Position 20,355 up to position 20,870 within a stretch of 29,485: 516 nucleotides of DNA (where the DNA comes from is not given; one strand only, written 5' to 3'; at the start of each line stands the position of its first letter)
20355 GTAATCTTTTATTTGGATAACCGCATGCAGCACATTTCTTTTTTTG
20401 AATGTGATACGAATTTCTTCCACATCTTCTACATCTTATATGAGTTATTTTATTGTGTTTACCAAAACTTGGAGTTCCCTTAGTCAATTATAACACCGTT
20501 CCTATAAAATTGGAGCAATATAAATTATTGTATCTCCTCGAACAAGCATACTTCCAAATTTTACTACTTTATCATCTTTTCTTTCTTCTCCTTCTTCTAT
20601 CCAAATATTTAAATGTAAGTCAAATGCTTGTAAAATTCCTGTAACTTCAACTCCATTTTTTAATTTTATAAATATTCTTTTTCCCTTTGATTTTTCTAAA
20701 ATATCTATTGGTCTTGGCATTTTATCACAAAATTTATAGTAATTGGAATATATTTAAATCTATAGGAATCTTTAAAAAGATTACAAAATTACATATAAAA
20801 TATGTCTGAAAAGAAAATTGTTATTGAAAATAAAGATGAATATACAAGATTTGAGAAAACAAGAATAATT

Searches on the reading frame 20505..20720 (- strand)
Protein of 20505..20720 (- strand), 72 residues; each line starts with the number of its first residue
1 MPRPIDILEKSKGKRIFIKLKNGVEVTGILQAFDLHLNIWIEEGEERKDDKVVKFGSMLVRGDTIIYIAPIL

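Call 26: find_encoding_contigs(protein=window:20505-20720:-, flank=10000, max_places=10)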
Protein seq(72 aa) (72 aa): 10 contigs read that carry it; 3 places shown.
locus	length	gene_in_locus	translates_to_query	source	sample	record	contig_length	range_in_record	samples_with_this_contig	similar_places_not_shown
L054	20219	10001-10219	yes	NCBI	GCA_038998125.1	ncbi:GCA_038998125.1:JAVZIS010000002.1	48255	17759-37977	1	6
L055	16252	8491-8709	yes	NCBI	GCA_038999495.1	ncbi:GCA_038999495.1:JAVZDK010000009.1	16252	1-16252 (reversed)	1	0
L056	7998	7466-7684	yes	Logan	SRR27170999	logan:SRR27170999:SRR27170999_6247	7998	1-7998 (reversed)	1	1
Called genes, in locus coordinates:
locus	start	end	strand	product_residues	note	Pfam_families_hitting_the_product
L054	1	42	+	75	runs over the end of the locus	-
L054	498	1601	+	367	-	-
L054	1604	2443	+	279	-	-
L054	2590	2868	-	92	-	-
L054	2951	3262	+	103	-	-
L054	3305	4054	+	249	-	PF00705:PCNA_N, PF02144:Rad1 (weak), PF02747:PCNA_C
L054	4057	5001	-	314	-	PF01916:DS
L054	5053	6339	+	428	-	PF21686:LigD_Prim-Pol (faint), PF01896:DNA_primase_S (weak), PF04104:DNA_primase_lrg (weak)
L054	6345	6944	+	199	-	PF05916:Sld5, PF22090:Gins51_C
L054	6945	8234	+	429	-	PF01336:tRNA_anti-codon, PF00152:tRNA-synt_2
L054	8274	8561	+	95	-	PF00935:Ribosomal_L44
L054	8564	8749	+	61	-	PF01667:Ribosomal_S27e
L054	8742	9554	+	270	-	PF00575:S1, PF07541:EIF_2_alpha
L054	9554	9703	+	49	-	PF04135:Nop10p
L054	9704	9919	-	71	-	PF01192:RNA_pol_Rpb6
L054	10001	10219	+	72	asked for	PF01423:LSM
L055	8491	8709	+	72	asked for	PF01423:LSM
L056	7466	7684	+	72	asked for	PF01423:LSM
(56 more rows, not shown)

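Call 27: find_homologous_proteins(query=window:20505-20720:-, max_evalue=1e-8)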
Query seq(72 aa) (72 aa): 145 proteins with E <= 1e-8 among 145 candidates; the best 120 are listed.
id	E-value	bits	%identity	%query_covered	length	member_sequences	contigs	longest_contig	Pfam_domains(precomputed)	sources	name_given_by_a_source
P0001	1.5e-39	150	100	100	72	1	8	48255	PF01423.29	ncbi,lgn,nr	ncbi:MAG: LSM domain-containing protein [Candidatus Aenigmatarchaeota archaeon]|nr:hypothetical prot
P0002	1.6e-29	118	76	97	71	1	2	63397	PF01423.29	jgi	jgi:small nuclear ribonucleoprotein (snRNP)-like protein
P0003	1.7e-29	118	76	97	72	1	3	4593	PF01423.29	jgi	jgi:small nuclear ribonucleoprotein (snRNP)-like protein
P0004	1.8e-29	118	76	97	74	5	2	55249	PF01423.29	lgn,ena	-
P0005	3.3e-29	117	73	97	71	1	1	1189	PF01423.29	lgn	-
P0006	7.9e-29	116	76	97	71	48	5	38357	PF01423.29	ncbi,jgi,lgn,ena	jgi:small nuclear ribonucleoprotein (snRNP)-like protein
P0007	9.0e-29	116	74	97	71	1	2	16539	PF01423.29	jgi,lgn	jgi:small nuclear ribonucleoprotein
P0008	1.3e-28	115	76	97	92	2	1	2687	PF01423.29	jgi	-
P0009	1.6e-28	115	76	97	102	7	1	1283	PF01423.29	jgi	jgi:small nuclear ribonucleoprotein (snRNP)-like protein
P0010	1.6e-28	115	71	97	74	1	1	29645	PF01423.29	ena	-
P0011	1.7e-28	115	74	97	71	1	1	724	PF01423.29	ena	-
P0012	2.1e-28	115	74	94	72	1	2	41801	PF01423.29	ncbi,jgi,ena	-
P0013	2.4e-28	115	74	97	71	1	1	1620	PF01423.29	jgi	jgi:small nuclear ribonucleoprotein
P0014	2.4e-28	115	73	97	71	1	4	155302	PF01423.29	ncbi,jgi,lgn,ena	jgi:small nuclear ribonucleoprotein (snRNP)-like protein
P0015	2.4e-28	115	73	97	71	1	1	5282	PF01423.29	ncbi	-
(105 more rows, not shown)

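Call 28: find_encoding_contigs(protein=P0002, flank=10000, max_places=3)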
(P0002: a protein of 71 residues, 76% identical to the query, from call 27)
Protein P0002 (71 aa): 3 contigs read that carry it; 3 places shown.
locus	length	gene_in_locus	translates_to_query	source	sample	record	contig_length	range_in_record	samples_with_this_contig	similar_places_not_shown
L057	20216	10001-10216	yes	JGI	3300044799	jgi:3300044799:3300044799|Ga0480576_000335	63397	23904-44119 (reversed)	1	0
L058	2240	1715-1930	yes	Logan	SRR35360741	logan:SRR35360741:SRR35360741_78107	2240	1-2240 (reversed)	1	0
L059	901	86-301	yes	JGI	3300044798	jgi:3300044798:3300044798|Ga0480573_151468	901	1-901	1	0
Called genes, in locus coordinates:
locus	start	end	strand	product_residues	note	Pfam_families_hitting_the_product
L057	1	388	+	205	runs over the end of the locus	PF22175:Ogg-HhH, PF00730:HhH-GPD (weak)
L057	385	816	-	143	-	PF00571:CBS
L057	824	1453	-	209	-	-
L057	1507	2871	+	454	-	PF01909:NTP_transf_2, PF09249:tRNA_NucTransf2, PF21133:CAA_C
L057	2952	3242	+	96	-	-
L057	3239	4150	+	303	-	PF23023:Anti-Pycsar_Apyc1, PF13691:Lactamase_B_4 (weak), PF00753:Lactamase_B, PF12706:Lactamase_B_2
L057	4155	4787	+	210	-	PF00730:HhH-GPD, PF00633:HHH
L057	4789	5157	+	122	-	PF13298:LigD_N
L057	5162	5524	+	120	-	-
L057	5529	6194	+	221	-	PF03167:UDG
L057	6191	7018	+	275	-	PF01261:AP_endonuc_2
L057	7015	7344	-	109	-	-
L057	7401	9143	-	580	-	PF00004:AAA (weak)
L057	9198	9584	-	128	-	PF01201:Ribosomal_S8e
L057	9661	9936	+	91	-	PF13145:Rotamase_2, PF13616:Rotamase_3, PF00639:Rotamase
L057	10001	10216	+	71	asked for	PF01423:LSM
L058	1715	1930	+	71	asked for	PF01423:LSM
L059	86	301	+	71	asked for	PF01423:LSM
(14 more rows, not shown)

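Call 29: find_encoding_contigs(protein=P0004, flank=10000, max_places=3)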
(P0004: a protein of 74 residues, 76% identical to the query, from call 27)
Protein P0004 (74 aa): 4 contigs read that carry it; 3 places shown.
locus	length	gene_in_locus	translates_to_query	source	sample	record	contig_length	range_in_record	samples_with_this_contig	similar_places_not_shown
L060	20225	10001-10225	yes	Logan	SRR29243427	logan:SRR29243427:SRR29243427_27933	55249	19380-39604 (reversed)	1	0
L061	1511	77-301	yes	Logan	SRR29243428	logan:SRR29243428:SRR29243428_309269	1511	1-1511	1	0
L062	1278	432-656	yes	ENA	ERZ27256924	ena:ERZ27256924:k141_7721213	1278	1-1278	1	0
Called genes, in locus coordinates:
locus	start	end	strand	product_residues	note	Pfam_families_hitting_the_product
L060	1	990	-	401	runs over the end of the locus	PF12704:MacB_PCD, PF02687:FtsX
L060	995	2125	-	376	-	PF07705:CARDB (faint)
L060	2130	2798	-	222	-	PF02463:SMC_N (faint), PF00005:ABC_tran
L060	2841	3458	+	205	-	PF22175:Ogg-HhH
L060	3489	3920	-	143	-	PF00571:CBS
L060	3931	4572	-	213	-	-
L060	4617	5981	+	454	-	PF01909:NTP_transf_2 (faint), PF09249:tRNA_NucTransf2, PF21133:CAA_C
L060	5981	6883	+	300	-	PF23023:Anti-Pycsar_Apyc1, PF00753:Lactamase_B, PF13691:Lactamase_B_4 (weak), PF12706:Lactamase_B_2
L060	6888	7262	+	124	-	-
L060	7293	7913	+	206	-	PF00730:HhH-GPD, PF00633:HHH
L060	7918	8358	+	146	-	PF13298:LigD_N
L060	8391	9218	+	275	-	PF01261:AP_endonuc_2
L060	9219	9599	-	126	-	PF01201:Ribosomal_S8e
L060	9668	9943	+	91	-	PF13145:Rotamase_2, PF13616:Rotamase_3, PF00639:Rotamase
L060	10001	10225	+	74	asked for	PF01423:LSM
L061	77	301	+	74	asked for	PF01423:LSM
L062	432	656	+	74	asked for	PF01423:LSM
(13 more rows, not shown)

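Call 30: find_encoding_contigs(protein=P0014, flank=10000, max_places=3)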
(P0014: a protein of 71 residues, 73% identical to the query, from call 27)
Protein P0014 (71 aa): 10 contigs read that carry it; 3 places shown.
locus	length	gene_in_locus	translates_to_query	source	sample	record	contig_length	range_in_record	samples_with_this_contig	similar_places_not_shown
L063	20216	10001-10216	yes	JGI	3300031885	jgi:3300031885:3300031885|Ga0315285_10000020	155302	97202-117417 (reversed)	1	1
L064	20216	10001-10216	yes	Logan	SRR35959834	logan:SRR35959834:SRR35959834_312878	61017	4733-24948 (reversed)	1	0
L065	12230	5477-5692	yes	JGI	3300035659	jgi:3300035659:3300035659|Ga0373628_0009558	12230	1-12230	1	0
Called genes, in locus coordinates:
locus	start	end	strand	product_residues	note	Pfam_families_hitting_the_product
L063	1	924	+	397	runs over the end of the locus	PF23619:Ig_VWA7 (faint)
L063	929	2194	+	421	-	PF12704:MacB_PCD, PF02687:FtsX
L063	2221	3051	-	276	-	PF05569:Peptidase_M56 (weak), PF01435:Peptidase_M48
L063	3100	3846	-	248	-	PF03372:Exo_endo_phos, PF23226:Exo_endo_phos_PGAP2IP (weak)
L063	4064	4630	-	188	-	-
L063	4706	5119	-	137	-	PF01201:Ribosomal_S8e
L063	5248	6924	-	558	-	PF00092:VWA (faint), PF13519:VWA_2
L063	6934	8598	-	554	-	PF01078:Mg_chelatase (faint)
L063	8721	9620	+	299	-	PF03144:GTP_EFTU_D2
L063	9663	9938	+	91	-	PF13145:Rotamase_2, PF13616:Rotamase_3, PF00639:Rotamase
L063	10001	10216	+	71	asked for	PF01423:LSM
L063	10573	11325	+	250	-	PF01048:PNP_UDP_1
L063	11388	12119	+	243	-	-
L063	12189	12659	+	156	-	PF06935:DUF1284 (weak)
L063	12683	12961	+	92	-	-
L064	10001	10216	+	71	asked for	PF01423:LSM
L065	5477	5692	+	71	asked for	PF01423:LSM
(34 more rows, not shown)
